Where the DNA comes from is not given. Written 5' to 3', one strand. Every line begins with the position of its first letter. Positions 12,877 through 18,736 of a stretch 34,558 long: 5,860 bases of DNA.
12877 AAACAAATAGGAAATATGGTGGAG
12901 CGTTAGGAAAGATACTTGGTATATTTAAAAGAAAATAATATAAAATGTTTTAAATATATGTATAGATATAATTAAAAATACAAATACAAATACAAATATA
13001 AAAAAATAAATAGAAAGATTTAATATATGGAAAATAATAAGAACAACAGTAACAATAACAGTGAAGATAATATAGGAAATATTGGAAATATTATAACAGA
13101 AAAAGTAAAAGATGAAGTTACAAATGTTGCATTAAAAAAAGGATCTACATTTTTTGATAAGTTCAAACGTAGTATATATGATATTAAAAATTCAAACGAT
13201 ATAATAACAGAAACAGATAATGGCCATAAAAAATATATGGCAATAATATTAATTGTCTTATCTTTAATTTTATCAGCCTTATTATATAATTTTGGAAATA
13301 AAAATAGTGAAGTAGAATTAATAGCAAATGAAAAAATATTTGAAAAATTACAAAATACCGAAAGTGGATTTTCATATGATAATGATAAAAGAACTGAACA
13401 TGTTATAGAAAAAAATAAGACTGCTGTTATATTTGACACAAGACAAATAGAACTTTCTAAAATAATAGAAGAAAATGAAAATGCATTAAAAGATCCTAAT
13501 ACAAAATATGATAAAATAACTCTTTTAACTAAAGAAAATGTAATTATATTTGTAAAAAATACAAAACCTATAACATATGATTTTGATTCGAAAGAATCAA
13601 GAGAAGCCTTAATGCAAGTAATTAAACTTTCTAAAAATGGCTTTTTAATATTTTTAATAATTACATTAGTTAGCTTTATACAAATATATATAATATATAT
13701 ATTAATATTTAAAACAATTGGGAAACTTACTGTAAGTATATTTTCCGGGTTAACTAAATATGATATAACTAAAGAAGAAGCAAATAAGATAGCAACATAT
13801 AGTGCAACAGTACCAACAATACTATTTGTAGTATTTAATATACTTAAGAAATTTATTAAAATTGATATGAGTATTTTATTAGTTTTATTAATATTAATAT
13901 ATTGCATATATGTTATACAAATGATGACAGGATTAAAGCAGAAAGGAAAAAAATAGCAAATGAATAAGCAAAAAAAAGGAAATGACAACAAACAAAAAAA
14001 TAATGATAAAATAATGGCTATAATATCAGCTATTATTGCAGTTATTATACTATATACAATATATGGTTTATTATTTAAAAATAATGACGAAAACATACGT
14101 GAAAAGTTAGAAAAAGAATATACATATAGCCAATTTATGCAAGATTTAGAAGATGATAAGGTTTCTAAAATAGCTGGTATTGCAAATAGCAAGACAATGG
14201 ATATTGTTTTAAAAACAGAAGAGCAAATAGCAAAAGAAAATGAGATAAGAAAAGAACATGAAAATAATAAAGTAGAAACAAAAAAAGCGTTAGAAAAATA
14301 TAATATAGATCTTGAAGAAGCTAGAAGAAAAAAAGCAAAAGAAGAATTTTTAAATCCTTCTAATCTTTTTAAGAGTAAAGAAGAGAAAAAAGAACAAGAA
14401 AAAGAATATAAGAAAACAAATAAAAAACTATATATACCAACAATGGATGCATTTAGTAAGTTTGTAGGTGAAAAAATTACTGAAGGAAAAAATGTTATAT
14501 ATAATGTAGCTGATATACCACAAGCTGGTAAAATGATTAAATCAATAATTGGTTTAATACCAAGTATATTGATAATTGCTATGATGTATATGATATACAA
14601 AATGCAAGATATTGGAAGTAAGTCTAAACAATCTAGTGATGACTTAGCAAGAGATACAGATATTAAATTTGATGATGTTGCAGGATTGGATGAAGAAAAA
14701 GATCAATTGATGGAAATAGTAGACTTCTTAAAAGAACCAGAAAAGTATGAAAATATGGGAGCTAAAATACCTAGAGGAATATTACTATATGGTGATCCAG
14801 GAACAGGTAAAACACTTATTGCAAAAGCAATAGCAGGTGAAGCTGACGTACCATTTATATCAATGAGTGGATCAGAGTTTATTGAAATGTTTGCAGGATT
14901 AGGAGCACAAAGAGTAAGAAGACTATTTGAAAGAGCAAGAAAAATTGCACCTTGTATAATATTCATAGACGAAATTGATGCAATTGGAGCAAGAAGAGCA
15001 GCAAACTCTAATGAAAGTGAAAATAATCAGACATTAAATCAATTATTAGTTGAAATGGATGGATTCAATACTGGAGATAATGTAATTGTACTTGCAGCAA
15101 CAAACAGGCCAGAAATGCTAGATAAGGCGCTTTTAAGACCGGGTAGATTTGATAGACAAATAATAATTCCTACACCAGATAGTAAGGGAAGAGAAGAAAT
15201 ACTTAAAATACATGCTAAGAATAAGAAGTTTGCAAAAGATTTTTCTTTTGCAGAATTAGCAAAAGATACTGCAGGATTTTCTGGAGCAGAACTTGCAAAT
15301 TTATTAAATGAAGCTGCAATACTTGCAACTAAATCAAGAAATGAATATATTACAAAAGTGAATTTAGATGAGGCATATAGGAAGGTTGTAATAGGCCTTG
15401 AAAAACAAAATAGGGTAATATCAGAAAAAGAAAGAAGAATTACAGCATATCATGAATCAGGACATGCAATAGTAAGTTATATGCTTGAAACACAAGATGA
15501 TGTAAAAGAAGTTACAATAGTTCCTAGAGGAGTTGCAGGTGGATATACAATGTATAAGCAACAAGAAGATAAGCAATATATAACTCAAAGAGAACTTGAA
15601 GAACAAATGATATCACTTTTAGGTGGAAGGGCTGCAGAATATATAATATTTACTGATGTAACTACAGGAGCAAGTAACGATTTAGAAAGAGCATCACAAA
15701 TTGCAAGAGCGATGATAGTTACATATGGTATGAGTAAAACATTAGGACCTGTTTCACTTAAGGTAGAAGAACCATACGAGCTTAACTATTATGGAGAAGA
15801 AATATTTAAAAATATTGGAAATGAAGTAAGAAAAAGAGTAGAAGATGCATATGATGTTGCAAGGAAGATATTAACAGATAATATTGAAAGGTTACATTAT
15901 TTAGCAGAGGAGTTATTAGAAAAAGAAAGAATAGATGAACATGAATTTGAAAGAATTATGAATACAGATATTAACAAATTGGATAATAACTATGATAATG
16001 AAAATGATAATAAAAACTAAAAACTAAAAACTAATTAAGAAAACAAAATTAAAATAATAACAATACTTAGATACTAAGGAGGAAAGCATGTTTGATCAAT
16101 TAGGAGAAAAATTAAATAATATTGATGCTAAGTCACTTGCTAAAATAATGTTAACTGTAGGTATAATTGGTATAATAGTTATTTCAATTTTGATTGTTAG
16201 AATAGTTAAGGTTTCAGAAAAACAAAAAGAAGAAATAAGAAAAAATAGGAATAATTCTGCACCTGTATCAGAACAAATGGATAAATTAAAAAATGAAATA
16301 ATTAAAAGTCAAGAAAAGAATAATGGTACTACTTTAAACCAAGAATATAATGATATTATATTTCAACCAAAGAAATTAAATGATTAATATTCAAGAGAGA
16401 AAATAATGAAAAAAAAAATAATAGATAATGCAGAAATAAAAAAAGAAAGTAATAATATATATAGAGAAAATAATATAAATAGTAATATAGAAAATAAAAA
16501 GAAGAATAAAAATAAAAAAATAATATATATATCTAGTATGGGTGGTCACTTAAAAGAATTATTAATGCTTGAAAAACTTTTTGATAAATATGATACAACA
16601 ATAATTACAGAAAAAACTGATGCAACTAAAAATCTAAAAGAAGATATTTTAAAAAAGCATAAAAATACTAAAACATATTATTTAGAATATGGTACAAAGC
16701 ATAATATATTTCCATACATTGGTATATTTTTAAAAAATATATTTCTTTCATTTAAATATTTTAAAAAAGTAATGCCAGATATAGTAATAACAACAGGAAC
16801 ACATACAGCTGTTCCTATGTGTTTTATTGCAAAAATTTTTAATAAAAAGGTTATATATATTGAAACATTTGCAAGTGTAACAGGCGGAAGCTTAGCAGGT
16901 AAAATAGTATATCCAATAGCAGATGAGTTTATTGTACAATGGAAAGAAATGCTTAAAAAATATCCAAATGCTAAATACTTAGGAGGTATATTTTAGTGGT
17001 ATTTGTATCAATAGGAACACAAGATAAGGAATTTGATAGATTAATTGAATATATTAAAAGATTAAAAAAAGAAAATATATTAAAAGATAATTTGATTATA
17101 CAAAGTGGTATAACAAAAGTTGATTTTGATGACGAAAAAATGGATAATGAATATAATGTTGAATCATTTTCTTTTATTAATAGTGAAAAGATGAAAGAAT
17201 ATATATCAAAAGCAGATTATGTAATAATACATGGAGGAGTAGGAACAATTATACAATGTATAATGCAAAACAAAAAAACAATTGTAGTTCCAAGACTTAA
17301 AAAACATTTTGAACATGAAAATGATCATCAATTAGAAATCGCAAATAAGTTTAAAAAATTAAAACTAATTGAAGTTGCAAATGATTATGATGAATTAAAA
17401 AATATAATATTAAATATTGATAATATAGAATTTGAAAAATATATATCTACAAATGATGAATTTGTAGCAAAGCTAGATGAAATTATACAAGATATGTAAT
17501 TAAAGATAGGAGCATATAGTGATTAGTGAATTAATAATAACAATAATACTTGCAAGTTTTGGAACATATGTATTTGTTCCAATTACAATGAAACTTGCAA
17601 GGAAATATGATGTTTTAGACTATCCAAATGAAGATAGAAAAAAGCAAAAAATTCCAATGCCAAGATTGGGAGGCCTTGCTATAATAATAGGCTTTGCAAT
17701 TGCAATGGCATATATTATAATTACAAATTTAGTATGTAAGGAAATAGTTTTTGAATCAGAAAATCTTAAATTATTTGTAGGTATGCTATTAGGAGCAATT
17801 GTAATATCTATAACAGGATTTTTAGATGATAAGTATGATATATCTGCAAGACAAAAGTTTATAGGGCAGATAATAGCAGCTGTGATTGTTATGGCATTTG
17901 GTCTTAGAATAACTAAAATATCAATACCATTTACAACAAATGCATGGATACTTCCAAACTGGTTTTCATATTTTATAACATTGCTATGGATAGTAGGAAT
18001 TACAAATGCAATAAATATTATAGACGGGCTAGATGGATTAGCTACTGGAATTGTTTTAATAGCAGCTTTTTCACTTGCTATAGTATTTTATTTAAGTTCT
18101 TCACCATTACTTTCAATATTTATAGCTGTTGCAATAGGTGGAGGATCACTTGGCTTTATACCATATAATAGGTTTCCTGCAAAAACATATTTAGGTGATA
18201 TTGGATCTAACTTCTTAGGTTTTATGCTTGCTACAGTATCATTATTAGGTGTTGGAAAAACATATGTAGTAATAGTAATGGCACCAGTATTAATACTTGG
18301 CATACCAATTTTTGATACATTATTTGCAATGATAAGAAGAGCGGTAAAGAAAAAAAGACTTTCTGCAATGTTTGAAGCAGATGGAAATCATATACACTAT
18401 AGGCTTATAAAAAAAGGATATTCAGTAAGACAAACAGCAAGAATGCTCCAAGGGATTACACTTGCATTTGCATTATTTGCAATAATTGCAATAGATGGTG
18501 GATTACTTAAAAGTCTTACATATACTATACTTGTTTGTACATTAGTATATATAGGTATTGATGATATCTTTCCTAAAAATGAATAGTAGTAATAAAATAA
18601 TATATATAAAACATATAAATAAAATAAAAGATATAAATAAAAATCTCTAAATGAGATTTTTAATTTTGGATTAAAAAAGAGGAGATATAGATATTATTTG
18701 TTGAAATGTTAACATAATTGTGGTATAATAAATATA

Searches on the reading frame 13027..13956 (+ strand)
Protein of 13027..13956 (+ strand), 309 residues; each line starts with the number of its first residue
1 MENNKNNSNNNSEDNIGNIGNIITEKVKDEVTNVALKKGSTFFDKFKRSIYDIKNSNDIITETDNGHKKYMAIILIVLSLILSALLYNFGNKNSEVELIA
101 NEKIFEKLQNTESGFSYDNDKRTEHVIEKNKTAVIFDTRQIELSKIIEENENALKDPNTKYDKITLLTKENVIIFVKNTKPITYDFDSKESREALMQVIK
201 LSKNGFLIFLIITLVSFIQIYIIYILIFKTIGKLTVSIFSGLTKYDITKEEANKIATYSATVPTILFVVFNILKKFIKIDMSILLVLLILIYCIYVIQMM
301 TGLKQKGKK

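Call 37: search_protein_families(library=pfam, proteins=[window:13027-13956:+], max_evalue=0.001)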
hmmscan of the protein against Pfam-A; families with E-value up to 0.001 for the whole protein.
window:13027-13956:+ (309 aa): 1 family
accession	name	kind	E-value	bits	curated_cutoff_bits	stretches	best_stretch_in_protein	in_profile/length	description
PF06691.16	DUF1189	-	2.9e-09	37.3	28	1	43-295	1-242/244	Protein of unknown function (DUF1189)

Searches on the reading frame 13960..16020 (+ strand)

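Call 38: search_protein_families(library=pfam, proteins=[window:13960-16020:+], max_evalue=0.001)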
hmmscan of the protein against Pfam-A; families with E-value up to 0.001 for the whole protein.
window:13960-16020:+ (686 aa): 10 families
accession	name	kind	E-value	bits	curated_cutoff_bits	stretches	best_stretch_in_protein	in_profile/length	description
PF01434.24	Peptidase_M41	-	1.5e-59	201.6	29.9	1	485-666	1-191/191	Peptidase family M41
PF00004.35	AAA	-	8.1e-46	156.2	21.2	1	274-404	1-130/131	ATPase family associated with various cellular activities (AAA)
PF17862.7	AAA_lid_3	-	1.2e-10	41.1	27.2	1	427-470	1-44/45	AAA+ lid domain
PF06480.20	FtsH_ext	-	8e-08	32.9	25.5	1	21-137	2-55/103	FtsH Extracellular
PF20720.3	nSTAND3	-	4e-06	27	27.2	0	274-400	20-128/155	Novel STAND NTPase 3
PF06068.19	TIP49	-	3.6e-05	23.5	23.8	1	272-307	51-88/347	TIP49 P-loop domain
PF13191.12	AAA_16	-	4e-05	24.6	32.6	0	268-361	21-122/167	AAA ATPase domain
PF11857.13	DUF3377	-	0.00014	22.1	26.5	0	174-219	10-56/72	Domain of unknown function (DUF3377)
PF13401.12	AAA_22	-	0.00047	20.9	27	0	274-306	8-45/130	AAA domain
PF05496.18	RuvB_N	-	0.00075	19.7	27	0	273-340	35-94/159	Holliday junction DNA helicase RuvB P-loop domain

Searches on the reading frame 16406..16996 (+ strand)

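Call 38: search_protein_families(library=pfam, proteins=[window:16406-16996:+], max_evalue=0.001)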
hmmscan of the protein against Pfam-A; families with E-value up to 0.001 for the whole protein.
window:16406-16996:+ (196 aa): 1 family
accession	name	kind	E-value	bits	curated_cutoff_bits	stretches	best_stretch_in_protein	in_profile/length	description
PF08660.17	Alg14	-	3.8e-21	76.3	27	1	45-193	7-169/171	Oligosaccharide biosynthesis protein Alg14 like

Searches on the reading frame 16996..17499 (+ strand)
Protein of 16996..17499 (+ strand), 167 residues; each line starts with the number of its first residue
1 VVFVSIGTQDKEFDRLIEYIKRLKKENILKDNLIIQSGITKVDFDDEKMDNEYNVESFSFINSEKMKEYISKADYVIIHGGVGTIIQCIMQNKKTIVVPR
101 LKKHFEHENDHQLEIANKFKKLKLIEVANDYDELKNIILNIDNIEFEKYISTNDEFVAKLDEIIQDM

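Call 38: search_protein_families(library=pfam, proteins=[window:16996-17499:+], max_evalue=0.001)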
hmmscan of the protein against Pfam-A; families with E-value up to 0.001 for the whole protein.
window:16996-17499:+ (167 aa): 1 family
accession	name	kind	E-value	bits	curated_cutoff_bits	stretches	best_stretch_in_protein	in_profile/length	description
PF04101.22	Glyco_tran_28_C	-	2.8e-17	63.7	22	1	1-143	1-142/166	Glycosyltransferase family 28 C-terminal domain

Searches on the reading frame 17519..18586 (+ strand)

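Call 38: search_protein_families(library=pfam, proteins=[window:17519-18586:+], max_evalue=0.001)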
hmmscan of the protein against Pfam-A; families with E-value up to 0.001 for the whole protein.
window:17519-18586:+ (355 aa): 1 family
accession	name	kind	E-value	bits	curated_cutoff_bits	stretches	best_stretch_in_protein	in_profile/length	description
PF00953.26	Glycos_transf_4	-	2.3e-40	138.6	27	1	87-243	2-158/160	Glycosyl transferase family 4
